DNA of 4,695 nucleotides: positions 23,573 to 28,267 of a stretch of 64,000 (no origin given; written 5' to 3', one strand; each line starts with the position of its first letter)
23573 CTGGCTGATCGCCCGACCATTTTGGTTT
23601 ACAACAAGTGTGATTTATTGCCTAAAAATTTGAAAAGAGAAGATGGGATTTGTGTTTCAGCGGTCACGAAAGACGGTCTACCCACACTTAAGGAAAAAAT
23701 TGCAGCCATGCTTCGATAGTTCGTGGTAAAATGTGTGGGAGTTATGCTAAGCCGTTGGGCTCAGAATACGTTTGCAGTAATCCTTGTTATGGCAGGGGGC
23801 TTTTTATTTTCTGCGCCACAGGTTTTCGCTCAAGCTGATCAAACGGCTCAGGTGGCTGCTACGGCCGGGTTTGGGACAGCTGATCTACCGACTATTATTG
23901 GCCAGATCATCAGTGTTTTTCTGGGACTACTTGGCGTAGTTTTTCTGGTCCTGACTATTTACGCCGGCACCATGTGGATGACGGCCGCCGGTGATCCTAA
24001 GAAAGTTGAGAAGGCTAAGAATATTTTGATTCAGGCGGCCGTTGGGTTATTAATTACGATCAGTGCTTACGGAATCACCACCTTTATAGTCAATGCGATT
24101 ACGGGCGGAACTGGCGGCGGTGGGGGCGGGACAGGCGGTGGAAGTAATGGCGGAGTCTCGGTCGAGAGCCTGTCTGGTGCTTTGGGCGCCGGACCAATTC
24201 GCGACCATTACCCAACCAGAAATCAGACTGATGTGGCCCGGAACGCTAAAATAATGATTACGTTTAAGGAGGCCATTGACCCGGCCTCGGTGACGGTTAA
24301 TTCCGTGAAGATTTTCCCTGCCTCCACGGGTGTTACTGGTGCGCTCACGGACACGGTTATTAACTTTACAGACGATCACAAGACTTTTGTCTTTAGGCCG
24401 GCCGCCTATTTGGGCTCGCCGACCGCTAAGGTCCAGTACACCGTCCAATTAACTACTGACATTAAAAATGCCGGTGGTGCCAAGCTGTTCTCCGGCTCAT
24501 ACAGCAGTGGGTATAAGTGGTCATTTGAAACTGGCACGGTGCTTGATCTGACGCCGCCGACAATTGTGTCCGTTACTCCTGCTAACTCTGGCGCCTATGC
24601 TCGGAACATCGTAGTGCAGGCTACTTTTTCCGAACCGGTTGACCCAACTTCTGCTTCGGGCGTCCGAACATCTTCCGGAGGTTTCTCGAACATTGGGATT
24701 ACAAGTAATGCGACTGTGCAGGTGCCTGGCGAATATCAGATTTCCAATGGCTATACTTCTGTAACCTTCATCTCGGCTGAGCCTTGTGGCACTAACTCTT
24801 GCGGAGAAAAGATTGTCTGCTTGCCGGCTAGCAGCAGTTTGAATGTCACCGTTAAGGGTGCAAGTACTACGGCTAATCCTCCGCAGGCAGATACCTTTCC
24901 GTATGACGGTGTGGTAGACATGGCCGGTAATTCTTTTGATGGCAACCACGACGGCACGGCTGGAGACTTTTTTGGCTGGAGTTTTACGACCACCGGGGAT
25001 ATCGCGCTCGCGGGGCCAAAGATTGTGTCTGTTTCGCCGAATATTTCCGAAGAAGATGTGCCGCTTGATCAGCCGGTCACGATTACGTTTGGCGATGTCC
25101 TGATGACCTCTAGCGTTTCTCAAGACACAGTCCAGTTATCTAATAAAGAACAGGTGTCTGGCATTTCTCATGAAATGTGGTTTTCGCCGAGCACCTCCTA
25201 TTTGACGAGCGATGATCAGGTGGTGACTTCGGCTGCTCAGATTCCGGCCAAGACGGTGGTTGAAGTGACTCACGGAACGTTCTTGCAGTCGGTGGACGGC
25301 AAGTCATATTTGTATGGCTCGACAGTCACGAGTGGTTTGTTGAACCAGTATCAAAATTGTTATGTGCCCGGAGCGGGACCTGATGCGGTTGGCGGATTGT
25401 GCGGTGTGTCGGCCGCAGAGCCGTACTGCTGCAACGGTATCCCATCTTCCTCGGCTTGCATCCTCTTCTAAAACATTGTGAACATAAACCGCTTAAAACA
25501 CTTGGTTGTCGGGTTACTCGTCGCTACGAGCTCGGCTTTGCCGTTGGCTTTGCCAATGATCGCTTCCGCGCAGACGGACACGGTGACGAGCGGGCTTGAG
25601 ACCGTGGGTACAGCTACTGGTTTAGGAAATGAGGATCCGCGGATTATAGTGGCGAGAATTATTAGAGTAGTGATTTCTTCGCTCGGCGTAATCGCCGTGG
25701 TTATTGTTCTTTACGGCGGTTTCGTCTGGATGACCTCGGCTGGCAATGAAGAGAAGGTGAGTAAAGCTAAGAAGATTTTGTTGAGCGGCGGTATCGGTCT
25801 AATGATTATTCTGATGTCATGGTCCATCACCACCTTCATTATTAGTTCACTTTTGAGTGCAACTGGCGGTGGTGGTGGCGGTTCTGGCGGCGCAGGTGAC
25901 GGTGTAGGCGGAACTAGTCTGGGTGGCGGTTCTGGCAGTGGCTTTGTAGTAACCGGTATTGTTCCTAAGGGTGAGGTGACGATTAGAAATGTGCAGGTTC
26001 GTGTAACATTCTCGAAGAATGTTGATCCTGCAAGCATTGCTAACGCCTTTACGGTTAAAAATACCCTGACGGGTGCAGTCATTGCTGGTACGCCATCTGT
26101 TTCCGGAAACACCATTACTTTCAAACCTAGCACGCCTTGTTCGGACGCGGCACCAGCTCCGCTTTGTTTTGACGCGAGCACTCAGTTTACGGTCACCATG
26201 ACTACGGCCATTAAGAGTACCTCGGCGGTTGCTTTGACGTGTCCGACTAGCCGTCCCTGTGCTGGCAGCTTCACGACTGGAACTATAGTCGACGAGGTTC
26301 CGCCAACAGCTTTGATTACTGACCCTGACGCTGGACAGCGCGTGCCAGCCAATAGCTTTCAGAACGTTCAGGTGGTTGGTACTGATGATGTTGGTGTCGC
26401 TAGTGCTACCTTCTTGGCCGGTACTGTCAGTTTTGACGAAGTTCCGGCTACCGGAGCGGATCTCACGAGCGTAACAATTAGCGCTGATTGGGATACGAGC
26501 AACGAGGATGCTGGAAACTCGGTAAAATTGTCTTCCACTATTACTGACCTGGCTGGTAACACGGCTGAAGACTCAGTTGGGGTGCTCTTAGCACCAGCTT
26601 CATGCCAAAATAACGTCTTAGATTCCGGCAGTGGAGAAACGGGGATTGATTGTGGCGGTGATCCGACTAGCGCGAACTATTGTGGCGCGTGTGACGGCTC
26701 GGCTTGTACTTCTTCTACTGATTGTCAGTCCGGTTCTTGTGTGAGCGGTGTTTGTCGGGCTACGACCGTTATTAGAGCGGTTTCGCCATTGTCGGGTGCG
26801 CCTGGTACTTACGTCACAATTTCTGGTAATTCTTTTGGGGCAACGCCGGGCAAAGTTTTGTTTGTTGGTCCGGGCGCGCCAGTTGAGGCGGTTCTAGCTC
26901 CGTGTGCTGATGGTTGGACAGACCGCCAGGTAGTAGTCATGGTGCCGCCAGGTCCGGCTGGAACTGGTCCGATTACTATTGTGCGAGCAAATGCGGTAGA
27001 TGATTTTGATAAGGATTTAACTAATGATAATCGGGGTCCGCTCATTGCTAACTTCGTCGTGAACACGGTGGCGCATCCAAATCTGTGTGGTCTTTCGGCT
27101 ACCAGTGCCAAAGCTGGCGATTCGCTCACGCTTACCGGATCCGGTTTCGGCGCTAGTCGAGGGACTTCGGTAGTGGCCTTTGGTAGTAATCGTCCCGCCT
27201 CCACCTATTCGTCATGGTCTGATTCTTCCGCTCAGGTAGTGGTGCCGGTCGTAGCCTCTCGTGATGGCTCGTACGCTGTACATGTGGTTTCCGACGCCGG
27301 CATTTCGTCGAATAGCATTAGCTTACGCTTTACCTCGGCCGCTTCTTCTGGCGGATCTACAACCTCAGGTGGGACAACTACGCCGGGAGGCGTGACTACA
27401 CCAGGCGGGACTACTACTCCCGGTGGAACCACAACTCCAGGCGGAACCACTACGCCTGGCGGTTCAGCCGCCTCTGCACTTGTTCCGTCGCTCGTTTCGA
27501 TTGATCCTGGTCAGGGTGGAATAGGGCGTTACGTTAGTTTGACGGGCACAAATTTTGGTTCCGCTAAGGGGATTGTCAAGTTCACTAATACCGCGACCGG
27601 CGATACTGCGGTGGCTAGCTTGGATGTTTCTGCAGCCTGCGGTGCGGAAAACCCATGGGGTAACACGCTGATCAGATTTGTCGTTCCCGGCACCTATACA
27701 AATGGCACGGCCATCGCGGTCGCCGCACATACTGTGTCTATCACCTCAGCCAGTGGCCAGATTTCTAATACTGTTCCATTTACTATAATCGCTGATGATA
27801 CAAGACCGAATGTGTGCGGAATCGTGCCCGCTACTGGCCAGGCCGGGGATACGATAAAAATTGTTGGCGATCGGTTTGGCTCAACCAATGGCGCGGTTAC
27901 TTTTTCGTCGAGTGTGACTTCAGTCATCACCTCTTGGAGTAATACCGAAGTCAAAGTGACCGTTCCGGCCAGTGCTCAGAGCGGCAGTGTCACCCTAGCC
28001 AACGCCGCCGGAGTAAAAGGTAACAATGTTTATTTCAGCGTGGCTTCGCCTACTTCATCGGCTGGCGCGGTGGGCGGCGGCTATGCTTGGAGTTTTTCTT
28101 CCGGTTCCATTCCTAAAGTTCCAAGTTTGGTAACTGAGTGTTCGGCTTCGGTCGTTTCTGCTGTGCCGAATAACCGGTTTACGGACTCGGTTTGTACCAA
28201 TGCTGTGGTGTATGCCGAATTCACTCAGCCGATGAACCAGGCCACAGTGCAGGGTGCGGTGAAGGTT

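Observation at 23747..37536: hflX-linked operon encoding a giant VirB2/TrbC-anchored adhesin-like protein plus three DxDxDG-repeat membrane proteins, embedded upstream of ybeY-dgkA-ftsA-ftsZ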

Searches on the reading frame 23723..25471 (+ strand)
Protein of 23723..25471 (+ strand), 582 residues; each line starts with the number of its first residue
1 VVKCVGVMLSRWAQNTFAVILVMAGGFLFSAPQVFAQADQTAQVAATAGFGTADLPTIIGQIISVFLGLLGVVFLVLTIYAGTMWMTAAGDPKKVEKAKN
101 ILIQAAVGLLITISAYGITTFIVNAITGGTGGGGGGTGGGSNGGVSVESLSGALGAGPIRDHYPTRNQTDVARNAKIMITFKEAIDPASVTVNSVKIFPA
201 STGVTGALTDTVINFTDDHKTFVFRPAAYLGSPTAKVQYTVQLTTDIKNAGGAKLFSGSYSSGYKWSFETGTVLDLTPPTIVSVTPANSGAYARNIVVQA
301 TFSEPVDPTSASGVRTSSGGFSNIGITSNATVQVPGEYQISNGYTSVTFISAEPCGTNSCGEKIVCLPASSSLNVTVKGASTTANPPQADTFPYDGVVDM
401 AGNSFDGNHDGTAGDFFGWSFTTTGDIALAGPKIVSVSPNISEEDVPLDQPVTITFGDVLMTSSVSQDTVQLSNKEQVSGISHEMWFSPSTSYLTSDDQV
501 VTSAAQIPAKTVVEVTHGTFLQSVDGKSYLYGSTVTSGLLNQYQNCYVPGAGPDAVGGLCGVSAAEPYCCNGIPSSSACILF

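Call 4: search_protein_families(library=pfam, proteins=[window:23723-25471:+], max_evalue=0.01)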
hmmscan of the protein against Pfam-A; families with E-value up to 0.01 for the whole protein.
window:23723-25471:+ (582 aa): 2 families
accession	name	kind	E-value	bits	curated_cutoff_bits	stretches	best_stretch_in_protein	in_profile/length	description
PF13205.12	Big_5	-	4.9e-22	79.1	23.6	2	162-270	10-105/105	Bacterial Ig-like domain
PF18895.5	T4SS_pilin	-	3.6e-09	37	26.6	1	54-122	4-71/71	Type IV secretion system pilin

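Call 8: find_encoding_contigs(protein=window:23723-25471:+, flank=10000, max_places=6)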
Protein window:23723-25471:+ (582 aa): no gene with exactly this product is on record in the collection.

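Call 49: search_protein_families(library=ncbifam, proteins=[window:23723-25471:+], max_evalue=0.01)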
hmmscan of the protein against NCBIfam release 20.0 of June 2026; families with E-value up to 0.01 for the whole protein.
window:23723-25471:+ (582 aa): 1 family
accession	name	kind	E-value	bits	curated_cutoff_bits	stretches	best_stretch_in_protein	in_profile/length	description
NF045849.1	ICE_MMCAP2_0565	equivalog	2.2e-10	40.1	40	1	57-125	11-79/80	Mbov_0395 family pilin-like conjugal transfer protein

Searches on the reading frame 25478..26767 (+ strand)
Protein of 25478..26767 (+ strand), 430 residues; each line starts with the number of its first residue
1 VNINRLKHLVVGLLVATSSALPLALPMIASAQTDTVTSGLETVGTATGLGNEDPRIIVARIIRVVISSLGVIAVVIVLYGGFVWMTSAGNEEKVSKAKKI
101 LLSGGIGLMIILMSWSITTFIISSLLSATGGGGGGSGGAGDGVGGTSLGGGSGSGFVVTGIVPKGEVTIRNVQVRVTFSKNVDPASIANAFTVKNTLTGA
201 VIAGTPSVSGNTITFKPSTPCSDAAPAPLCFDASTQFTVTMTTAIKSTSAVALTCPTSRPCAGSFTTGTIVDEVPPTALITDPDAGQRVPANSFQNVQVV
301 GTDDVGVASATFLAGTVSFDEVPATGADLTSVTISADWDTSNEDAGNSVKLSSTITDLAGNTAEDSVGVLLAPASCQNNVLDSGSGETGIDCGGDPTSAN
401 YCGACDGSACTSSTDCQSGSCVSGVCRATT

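Call 7: search_protein_families(library=pfam, proteins=[window:25478-26767:+], max_evalue=5)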
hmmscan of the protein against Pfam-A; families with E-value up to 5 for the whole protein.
window:25478-26767:+ (430 aa): 7 families
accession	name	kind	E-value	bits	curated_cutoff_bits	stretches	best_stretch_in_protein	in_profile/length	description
PF13205.12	Big_5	-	2.6e-08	35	23.6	1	157-267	6-105/105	Bacterial Ig-like domain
PF18895.5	T4SS_pilin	-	4.3e-07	30.4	26.6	1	65-121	15-71/71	Type IV secretion system pilin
PF17957.7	Big_7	-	0.00041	21.4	24.1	1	276-347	1-65/70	Bacterial Ig domain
PF05545.16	FixQ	-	0.0046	17.3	29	1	61-102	5-46/49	Cbb3-type cytochrome oxidase component FixQ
PF12698.13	ABC2_membrane_3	-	0.0097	15.5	31.6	1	69-126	165-221/347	ABC-2 family transporter protein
PF09913.15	DUF2142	-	0.017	14.4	30.1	1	15-125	155-266/395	Predicted membrane protein (DUF2142)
PF10320.15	7TM_GPCR_Srsx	-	0.21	11.4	24.1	1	66-126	151-211/257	Serpentine type 7TM GPCR chemoreceptor Srsx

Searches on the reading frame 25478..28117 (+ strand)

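Call 49: search_protein_families(library=ncbifam, proteins=[window:25478-28117:+], max_evalue=0.01)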
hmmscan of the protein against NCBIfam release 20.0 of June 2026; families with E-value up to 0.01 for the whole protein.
window:25478-28117:+ (880 aa): 1 family
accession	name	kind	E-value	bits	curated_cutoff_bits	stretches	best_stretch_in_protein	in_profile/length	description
NF045849.1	ICE_MMCAP2_0565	equivalog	1.1e-06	28.3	40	1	61-124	16-79/80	Mbov_0395 family pilin-like conjugal transfer protein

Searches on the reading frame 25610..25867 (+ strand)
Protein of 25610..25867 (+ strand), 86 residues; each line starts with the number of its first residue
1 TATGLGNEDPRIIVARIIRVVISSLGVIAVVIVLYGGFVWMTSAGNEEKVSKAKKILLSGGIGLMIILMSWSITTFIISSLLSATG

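Call 83: search_solved_structures(query=A6, max_evalue=10, show_alignments=2)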
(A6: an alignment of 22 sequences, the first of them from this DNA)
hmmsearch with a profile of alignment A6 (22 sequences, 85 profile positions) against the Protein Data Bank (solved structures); distinct sequences matched with E-value up to 10: 15.
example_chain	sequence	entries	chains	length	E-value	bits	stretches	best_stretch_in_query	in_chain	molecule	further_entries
6i38_A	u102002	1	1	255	1.1e-06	31.8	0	35-53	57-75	nv2Pizza6-AYW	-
6i37_A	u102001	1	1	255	1.4e-06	31.5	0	35-53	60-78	nv1Pizza6-AYW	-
6i3b_A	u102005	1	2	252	1.9e-06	31.1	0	35-53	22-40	cPizza6-AYW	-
6f0q_A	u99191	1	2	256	2e-06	31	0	35-53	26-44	Pizza6-AYW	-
6i39_A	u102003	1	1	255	5.8e-06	29.5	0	35-53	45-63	v31Pizza6-AYW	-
6i3a_A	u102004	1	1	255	2.2e-05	27.7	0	35-53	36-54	v22Pizza6-AYW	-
7zph_A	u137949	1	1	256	4.1e-05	26.8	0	35-53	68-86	Pizza6-TNK-RSH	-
7zpw_A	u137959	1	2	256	4.8e-05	26.6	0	35-53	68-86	Pizza6-TSK-TSH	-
7zqg_A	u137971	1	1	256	5.6e-05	26.4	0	35-53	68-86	Pizza6-KSH-TSH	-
7zq2_A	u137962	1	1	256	5.6e-05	26.3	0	35-53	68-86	Pizza6-RSH-TSH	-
6f0s_A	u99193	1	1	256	6.7e-05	26.1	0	35-53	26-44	Pizza6-SYW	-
7zcj_A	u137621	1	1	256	8.9e-05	25.7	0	35-53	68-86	Pizza6-TNH-TSH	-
7zpz_A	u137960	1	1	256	9.6e-05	25.6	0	35-53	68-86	Pizza6-TSR-TSH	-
9lp2_A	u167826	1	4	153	0.3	14.4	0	41-62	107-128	dAID23.4L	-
7mwr_B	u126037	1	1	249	3.2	11.1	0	3-23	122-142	LHD101B4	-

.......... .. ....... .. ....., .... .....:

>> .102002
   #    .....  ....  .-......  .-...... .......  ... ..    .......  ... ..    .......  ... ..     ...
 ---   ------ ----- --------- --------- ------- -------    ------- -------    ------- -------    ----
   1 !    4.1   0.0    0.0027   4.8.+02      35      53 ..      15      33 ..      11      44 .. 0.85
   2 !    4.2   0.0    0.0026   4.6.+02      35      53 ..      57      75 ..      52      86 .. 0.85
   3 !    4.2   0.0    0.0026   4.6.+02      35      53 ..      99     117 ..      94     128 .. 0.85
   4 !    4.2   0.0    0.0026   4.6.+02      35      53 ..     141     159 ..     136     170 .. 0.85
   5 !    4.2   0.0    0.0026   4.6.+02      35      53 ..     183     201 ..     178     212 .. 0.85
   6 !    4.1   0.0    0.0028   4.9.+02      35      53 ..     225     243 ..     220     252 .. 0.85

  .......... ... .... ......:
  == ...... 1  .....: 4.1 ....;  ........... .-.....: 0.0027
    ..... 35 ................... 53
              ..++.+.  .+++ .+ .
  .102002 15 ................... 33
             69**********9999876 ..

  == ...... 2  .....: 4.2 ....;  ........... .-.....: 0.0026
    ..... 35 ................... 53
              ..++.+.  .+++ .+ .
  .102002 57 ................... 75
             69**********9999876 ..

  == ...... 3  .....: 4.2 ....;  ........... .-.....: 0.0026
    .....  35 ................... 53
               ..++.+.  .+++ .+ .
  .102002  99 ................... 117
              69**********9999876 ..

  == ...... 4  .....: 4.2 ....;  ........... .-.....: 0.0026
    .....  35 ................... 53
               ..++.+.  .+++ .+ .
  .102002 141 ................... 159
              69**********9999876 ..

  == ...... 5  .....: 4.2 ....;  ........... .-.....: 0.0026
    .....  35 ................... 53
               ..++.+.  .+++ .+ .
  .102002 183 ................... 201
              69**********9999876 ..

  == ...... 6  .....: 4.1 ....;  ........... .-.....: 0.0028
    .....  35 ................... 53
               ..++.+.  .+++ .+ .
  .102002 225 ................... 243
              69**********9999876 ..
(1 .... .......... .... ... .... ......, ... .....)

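Call 84: search_protein_families(library=pfam, alignment_id=A6, max_evalue=0.01)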
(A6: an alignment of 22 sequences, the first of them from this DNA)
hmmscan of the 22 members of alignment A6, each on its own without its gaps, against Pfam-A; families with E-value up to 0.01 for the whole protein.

A. member 1, seq(86 aa): 3 families
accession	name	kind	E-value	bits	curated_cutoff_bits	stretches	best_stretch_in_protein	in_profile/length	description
PF18895.5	T4SS_pilin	-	2.9e-08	34.1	26.6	1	20-77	14-71/71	Type IV secretion system pilin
PF05545.16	FixQ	-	0.0003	21.1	29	1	17-58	5-46/49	Cbb3-type cytochrome oxidase component FixQ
PF12698.13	ABC2_membrane_3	-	0.0081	15.7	31.6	1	25-82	165-221/347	ABC-2 family transporter protein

B. families by the number of members that match (of 22 scanned): 12 families
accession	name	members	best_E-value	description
PF18895.5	T4SS_pilin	22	1.2e-11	Type IV secretion system pilin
PF05545.16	FixQ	4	0.0003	Cbb3-type cytochrome oxidase component FixQ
PF04956.18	TrbC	3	0.00053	TrbC/VIRB2 pilin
PF02322.20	Cyt_bd_oxida_II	2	0.0012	Cytochrome bd terminal oxidase subunit II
PF04290.18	DctQ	2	0.0021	Tripartite ATP-independent periplasmic transporters, DctQ component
PF17329.7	DUF5367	1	0.0008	Family of unknown function (DUF5367)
PF04479.18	RTA1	1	0.001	RTA1 like protein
PF10320.15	7TM_GPCR_Srsx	1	0.0051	Serpentine type 7TM GPCR chemoreceptor Srsx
PF15879.10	MWFE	1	0.0053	NADH-ubiquinone oxidoreductase MWFE subunit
PF18422.6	TNFR_16_TM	1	0.0063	Tumor necrosis factor receptor member 16 trans-membrane domain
PF13491.11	FtsK_4TM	1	0.0068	4TM region of DNA translocase FtsK/SpoIIIE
PF12698.13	ABC2_membrane_3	1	0.0081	ABC-2 family transporter protein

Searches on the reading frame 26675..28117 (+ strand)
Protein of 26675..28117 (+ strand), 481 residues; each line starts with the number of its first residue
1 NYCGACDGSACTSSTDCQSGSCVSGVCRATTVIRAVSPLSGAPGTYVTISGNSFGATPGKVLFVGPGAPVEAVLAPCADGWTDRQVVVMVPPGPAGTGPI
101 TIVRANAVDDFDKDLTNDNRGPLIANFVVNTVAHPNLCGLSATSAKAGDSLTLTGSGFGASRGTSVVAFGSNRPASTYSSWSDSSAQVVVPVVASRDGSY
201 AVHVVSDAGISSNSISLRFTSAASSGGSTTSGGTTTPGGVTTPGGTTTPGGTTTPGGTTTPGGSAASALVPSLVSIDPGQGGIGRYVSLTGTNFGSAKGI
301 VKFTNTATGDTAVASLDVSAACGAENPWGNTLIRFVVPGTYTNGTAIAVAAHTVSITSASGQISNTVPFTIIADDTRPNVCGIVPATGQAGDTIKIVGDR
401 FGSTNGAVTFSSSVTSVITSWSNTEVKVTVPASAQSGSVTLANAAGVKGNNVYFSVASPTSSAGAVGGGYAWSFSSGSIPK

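Call 7: search_protein_families(library=pfam, proteins=[window:26675-28117:+], max_evalue=5)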
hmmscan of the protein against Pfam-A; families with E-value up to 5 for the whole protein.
window:26675-28117:+ (481 aa): 1 family
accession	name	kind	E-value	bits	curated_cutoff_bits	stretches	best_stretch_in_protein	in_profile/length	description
PF01833.30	TIG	-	9.4e-25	86.9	20.9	4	32-106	2-72/84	IPT/TIG domain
